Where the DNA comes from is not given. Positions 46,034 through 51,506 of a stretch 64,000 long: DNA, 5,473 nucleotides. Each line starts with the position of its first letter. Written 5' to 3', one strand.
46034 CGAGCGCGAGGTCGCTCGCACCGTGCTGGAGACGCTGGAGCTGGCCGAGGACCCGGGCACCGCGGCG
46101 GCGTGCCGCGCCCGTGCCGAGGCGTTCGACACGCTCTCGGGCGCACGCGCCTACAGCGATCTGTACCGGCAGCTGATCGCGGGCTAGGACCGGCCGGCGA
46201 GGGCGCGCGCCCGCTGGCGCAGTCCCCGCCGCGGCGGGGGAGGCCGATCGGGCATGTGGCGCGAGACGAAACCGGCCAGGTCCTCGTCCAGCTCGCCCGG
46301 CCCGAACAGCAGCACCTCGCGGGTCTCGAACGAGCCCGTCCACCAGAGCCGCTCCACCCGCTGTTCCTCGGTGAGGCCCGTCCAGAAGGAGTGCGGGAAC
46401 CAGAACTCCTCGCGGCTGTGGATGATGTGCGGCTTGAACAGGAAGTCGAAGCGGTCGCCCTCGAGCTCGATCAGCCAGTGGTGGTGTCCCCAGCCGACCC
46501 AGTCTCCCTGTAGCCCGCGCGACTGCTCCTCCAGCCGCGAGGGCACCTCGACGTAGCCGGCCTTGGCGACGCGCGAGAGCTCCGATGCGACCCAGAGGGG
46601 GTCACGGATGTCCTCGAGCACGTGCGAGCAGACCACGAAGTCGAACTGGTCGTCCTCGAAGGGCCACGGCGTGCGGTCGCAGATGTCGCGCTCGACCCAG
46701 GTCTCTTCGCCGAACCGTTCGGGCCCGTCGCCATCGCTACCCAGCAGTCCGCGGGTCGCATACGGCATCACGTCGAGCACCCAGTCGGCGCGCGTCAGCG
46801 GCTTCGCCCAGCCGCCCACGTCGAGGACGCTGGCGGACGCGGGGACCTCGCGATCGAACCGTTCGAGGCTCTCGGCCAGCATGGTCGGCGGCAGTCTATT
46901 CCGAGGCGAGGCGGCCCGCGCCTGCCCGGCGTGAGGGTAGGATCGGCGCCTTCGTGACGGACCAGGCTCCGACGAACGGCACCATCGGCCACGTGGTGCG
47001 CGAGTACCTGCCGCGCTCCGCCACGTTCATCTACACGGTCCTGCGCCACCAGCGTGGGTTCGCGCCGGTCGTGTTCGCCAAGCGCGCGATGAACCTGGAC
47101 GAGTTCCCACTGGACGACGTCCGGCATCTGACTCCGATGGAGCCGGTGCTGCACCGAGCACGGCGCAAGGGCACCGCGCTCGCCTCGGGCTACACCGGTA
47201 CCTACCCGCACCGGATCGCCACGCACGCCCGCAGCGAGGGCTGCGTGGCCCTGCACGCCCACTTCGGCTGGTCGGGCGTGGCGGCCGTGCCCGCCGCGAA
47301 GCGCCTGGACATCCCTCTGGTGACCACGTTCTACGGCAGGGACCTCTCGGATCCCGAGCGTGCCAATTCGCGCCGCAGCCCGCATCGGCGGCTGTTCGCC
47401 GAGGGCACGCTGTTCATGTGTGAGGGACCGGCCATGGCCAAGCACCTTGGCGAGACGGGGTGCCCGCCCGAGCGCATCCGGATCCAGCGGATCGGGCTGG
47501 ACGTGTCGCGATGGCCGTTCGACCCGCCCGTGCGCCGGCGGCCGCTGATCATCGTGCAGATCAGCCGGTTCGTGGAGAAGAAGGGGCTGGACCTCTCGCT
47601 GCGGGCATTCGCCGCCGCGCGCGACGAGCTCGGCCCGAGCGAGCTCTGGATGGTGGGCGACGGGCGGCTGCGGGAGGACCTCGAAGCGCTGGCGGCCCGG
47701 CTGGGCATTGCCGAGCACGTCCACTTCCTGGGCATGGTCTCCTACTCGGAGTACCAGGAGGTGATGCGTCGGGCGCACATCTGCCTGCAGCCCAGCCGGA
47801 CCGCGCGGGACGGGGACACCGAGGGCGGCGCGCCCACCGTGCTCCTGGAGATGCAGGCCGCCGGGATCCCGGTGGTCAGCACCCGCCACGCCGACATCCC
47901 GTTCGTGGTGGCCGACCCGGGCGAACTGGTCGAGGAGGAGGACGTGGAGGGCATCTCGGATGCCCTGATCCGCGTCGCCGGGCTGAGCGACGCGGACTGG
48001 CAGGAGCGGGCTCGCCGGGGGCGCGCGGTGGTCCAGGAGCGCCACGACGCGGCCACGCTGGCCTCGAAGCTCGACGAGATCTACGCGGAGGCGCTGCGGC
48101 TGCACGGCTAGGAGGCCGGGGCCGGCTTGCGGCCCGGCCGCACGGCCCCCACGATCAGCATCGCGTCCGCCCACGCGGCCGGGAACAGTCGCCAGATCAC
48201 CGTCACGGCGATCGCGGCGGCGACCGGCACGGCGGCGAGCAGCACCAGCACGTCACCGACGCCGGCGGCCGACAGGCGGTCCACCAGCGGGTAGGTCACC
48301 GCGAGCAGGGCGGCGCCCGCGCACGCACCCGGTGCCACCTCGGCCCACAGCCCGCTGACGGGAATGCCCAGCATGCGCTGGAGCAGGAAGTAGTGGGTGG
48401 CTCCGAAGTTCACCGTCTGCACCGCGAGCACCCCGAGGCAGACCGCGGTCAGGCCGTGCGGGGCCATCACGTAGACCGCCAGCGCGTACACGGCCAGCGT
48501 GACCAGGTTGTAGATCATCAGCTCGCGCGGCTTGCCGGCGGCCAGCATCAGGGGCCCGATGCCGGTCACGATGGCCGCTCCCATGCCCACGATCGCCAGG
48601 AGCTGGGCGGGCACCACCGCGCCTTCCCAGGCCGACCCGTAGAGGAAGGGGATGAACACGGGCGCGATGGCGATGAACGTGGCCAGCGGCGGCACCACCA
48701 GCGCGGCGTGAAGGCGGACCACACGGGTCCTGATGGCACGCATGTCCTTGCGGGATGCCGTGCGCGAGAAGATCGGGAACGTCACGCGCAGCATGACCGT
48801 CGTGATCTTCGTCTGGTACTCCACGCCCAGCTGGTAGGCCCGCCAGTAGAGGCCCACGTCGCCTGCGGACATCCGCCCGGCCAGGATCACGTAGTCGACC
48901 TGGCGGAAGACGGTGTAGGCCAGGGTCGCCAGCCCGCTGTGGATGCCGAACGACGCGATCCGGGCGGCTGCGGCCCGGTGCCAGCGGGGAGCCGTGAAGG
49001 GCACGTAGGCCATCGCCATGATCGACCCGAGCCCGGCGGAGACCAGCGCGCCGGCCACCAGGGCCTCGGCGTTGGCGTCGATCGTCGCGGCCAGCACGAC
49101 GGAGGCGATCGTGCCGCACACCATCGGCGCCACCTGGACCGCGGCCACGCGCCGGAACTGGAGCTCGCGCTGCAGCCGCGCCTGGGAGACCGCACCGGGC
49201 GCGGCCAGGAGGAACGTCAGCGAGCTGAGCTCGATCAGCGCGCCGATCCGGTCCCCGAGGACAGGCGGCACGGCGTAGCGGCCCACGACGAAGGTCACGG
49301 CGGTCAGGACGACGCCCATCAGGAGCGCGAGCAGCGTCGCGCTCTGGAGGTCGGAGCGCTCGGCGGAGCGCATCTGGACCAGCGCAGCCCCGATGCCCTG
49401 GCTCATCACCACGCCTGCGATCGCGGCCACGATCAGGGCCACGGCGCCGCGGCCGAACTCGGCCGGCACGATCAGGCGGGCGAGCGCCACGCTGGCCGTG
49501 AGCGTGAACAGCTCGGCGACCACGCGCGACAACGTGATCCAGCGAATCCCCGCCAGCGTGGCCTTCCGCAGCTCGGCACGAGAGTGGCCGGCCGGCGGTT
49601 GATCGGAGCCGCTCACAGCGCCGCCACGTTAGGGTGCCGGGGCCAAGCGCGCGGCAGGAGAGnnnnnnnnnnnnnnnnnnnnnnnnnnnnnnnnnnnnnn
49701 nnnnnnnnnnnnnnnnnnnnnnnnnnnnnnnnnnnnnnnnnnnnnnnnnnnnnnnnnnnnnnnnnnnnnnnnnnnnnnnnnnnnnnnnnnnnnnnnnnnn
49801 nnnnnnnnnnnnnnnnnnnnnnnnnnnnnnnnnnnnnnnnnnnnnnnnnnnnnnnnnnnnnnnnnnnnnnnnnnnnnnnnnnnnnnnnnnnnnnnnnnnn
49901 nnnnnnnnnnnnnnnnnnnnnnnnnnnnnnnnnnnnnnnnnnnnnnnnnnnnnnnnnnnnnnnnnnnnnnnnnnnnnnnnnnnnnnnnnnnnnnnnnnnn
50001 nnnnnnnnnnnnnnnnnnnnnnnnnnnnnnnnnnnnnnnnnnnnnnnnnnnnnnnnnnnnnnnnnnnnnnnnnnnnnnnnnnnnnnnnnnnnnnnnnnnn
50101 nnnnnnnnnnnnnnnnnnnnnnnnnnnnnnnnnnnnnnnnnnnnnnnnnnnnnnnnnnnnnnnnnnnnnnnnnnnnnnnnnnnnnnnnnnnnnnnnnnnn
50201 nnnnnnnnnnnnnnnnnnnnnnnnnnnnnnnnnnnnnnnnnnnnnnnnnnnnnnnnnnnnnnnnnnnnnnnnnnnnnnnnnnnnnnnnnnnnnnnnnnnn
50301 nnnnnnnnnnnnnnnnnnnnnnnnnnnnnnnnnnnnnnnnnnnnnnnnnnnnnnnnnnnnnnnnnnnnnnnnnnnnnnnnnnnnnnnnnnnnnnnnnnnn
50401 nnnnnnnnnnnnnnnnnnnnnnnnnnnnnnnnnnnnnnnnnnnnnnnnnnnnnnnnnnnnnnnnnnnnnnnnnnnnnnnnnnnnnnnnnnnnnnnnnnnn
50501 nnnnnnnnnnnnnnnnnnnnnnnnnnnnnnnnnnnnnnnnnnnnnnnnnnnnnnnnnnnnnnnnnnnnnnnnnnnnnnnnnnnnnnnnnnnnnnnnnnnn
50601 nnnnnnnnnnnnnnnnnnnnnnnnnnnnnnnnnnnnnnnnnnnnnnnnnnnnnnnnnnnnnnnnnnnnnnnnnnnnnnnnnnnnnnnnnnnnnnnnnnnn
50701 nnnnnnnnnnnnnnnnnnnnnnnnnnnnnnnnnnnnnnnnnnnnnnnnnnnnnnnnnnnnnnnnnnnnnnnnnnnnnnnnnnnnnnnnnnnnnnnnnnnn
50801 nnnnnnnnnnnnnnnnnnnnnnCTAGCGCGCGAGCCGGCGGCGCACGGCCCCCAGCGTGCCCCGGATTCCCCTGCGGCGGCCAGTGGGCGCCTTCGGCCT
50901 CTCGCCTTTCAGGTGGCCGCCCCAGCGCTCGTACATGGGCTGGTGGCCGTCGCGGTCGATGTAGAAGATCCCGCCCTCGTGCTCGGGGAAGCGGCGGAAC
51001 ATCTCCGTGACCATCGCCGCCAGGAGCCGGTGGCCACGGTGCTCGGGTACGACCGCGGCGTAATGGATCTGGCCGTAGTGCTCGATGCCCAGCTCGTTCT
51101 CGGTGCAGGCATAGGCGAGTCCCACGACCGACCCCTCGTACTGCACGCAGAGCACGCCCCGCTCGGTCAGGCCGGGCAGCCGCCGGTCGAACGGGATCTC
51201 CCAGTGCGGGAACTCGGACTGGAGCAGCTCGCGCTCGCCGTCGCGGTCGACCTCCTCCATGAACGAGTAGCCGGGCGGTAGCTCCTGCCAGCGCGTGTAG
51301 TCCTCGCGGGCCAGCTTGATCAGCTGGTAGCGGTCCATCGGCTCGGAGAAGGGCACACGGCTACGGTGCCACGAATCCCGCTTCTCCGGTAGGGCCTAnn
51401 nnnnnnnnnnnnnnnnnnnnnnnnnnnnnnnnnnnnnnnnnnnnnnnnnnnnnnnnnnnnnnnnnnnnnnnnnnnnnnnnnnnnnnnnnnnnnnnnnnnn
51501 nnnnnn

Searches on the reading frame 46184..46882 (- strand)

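Call 15: search_protein_families(library=pfam, proteins=[window:46184-46882:-], max_evalue=0.001)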
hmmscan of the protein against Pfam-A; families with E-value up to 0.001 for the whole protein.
window:46184-46882:- (232 aa): 2 families
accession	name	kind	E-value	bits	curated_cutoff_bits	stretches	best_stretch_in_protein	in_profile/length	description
PF08241.18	Methyltransf_11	-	8.5e-07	30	21.2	1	63-109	47-90/95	Methyltransferase domain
PF13489.12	Methyltransf_23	-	1.6e-05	25.1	27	1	64-120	66-123/164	Methyltransferase domain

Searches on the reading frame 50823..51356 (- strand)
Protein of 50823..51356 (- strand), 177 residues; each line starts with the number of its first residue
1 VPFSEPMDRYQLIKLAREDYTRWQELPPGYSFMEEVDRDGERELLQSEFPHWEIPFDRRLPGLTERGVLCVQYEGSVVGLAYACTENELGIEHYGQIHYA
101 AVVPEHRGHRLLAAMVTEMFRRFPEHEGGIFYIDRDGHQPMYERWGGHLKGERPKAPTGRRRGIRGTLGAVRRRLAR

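Call 71: search_protein_families(library=pfam, proteins=[window:50823-51356:-], max_evalue=0.001)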
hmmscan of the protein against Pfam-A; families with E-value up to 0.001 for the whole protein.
window:50823-51356:- (177 aa): 1 family
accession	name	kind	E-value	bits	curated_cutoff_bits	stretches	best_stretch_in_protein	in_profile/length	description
PF00583.31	Acetyltransf_1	-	1.2e-06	29.2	20.7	1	43-146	6-115/116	Acetyltransferase (GNAT) family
